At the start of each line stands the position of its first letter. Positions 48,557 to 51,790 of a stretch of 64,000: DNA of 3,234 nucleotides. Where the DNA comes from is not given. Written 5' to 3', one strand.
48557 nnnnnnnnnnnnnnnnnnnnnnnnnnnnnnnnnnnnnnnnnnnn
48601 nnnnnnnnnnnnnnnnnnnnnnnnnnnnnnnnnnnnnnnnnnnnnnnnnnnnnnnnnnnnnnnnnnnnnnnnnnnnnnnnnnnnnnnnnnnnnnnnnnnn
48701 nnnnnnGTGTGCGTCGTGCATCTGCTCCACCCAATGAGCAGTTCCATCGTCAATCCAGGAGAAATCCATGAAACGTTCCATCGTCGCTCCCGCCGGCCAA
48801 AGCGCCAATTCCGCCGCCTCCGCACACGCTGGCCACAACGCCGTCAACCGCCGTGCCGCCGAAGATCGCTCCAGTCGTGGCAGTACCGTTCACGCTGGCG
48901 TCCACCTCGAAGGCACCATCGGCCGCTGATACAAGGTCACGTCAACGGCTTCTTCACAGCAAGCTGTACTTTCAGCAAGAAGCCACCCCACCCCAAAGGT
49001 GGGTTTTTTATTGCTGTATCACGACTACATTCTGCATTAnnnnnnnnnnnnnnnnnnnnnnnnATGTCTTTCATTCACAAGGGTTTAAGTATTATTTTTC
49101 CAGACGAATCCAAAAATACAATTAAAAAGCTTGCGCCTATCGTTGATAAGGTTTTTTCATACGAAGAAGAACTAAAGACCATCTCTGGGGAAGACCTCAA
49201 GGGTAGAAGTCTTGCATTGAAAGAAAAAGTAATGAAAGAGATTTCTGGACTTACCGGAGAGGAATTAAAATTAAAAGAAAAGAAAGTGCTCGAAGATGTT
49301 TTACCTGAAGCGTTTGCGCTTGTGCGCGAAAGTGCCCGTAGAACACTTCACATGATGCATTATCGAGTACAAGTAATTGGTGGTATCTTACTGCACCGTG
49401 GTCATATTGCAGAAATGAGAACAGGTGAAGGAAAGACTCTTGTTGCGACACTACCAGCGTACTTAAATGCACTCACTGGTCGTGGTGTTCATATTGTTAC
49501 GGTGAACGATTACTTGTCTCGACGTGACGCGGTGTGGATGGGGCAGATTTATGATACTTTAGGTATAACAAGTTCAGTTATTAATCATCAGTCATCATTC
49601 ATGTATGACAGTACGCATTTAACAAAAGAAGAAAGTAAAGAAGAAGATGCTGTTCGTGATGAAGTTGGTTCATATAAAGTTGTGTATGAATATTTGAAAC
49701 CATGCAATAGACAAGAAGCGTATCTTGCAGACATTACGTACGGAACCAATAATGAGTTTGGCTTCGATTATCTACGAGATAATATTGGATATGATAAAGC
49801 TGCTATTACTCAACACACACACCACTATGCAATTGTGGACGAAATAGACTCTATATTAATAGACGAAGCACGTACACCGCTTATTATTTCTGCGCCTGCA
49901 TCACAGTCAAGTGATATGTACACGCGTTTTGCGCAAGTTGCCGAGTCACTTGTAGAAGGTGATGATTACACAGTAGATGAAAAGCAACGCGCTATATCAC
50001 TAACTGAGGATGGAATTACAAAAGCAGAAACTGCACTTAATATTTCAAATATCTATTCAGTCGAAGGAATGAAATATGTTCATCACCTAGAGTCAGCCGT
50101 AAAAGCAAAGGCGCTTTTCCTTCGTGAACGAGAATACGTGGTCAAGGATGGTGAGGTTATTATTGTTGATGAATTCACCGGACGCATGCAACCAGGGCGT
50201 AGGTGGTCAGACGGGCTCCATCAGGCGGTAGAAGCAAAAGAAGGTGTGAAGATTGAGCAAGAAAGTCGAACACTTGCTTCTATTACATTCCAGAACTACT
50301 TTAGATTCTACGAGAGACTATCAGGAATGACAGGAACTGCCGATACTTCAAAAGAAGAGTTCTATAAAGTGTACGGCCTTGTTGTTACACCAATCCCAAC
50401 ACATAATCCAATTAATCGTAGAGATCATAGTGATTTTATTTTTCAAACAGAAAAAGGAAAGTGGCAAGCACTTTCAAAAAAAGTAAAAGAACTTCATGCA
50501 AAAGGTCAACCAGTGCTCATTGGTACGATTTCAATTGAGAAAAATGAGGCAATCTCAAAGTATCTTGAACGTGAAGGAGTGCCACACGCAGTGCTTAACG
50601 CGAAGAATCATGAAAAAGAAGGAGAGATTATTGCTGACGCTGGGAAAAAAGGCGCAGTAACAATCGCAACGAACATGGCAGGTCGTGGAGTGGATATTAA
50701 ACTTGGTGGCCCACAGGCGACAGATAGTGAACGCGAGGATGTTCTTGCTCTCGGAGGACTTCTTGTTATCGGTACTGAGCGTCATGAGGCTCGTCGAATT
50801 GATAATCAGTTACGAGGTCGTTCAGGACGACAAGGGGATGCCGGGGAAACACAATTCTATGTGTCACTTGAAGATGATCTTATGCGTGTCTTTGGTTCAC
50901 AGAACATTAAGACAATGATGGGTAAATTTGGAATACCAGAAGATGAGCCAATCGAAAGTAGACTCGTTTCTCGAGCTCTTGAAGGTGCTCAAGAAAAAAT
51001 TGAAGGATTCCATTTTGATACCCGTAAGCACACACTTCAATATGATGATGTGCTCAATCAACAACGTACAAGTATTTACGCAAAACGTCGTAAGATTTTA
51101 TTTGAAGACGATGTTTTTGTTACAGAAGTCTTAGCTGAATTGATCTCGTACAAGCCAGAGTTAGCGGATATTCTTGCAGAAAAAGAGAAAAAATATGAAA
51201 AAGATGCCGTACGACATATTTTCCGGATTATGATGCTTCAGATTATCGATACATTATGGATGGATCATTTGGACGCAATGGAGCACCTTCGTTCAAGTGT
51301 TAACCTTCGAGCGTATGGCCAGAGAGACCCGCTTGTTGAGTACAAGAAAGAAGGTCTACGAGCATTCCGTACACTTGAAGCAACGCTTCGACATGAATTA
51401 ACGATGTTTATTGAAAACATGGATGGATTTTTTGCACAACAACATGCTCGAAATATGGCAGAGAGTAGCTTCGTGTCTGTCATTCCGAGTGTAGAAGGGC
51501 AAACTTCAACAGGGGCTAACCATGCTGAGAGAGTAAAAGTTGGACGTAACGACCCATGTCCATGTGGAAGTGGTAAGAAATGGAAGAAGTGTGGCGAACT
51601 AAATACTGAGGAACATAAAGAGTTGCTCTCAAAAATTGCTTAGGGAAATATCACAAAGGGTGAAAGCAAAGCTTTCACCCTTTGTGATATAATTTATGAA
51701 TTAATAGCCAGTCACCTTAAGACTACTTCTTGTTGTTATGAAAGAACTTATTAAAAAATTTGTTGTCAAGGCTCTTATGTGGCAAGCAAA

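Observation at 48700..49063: Strongly GC-rich ~300-bp island with an SD-led small ORF and intrinsic terminator wedged directly upstream of secA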

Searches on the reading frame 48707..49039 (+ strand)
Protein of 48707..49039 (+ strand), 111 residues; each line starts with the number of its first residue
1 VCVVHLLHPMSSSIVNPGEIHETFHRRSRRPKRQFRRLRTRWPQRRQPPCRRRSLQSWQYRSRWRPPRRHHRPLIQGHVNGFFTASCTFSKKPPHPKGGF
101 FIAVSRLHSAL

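Call 11: search_protein_families(library=pfam, proteins=[window:48707-49039:+], max_evalue=10)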
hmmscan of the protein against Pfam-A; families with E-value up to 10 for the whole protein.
seq(111 aa): 0 families

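Call 12: search_protein_families(library=ncbifam, proteins=[window:48707-49039:+], max_evalue=10)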
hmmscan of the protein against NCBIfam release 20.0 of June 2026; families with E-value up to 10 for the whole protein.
seq(111 aa): 0 families

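Call 88: search_protein_families(library=phrogs, proteins=[window:48707-49039:+], max_evalue=1)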
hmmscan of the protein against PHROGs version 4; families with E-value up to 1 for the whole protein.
seq(111 aa): 1 family
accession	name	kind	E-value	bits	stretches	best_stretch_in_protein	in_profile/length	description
phrog_33166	-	unknown function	0.13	13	1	90-104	21-35/39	-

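Call 89: search_protein_families(library=padloc, proteins=[window:48707-49039:+], max_evalue=1)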
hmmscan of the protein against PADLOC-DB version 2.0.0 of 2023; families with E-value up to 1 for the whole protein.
seq(111 aa): 0 families

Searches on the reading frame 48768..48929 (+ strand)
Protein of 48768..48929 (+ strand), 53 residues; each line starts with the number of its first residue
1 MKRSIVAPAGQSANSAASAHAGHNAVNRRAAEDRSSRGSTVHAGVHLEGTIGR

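Call 11: search_protein_families(library=pfam, proteins=[window:48768-48926:+], max_evalue=10)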
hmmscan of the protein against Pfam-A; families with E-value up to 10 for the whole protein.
seq(53 aa): 0 families

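Call 12: search_protein_families(library=ncbifam, proteins=[window:48768-48926:+], max_evalue=10)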
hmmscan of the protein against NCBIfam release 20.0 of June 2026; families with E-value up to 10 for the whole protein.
seq(53 aa): 0 families

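Call 14: find_homologous_proteins(query=window:48768-48926:+, max_evalue=10)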
Query seq(53 aa): no candidate shares three 5-residue words with the query. No homologue found.

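Call 26: find_encoding_contigs(protein=window:48768-48929:+, flank=3000)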
Protein window:48768-48929:+ (53 aa): no gene with exactly this product is on record in the collection.

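Call 49: search_protein_representatives(protein=window:48768-48926:+)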
Query: 53 residues. Proteins with E-value up to 0.001 (for the whole library): 1; up to 1e-10: 0; up to 1e-30: 0. The best 1 are listed.
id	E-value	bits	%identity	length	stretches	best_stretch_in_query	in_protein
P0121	2.2e-05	40.5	36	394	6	6-41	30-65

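Call 88: search_protein_families(library=phrogs, proteins=[window:48768-48926:+], max_evalue=1)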
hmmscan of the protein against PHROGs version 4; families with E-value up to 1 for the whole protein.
seq(53 aa): 1 family
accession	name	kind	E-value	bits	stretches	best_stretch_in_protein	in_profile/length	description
phrog_23555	-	head and packaging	0.88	8.9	1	12-51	339-375/637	head maturation protease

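Call 89: search_protein_families(library=padloc, proteins=[window:48768-48926:+], max_evalue=1)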
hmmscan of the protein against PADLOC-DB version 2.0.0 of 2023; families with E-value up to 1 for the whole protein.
seq(53 aa): 0 families

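Call 90: search_solved_structures(query=window:48768-48926:+, max_evalue=1)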
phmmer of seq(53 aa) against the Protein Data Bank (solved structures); distinct sequences matched with E-value up to 1: 0.
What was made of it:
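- Tried and rejected: Pfam, NCBIfam, PHROGs, PADLOC and PDB sequence searches gave nothing credible (calls 11, 12, 88-90).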

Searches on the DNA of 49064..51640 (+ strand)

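Call 22: search_rna_families(sources=[L013, L001, L006, L007, L011, L002], threshold=gathering)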
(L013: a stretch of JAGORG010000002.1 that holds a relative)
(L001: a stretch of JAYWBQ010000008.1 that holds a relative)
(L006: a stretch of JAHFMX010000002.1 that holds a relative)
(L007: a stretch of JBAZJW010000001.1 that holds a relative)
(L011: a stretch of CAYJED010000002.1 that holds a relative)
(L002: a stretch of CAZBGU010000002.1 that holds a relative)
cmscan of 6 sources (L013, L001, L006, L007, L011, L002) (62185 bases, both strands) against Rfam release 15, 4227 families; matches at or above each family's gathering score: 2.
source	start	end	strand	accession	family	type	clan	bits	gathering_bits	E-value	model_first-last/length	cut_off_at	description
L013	8791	8862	+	RF00005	tRNA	Gene; tRNA;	CL00001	53.4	29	1.1e-08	1-71/71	no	tRNA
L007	8698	8769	+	RF00005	tRNA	Gene; tRNA;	CL00001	53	29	1.4e-08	1-71/71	no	tRNA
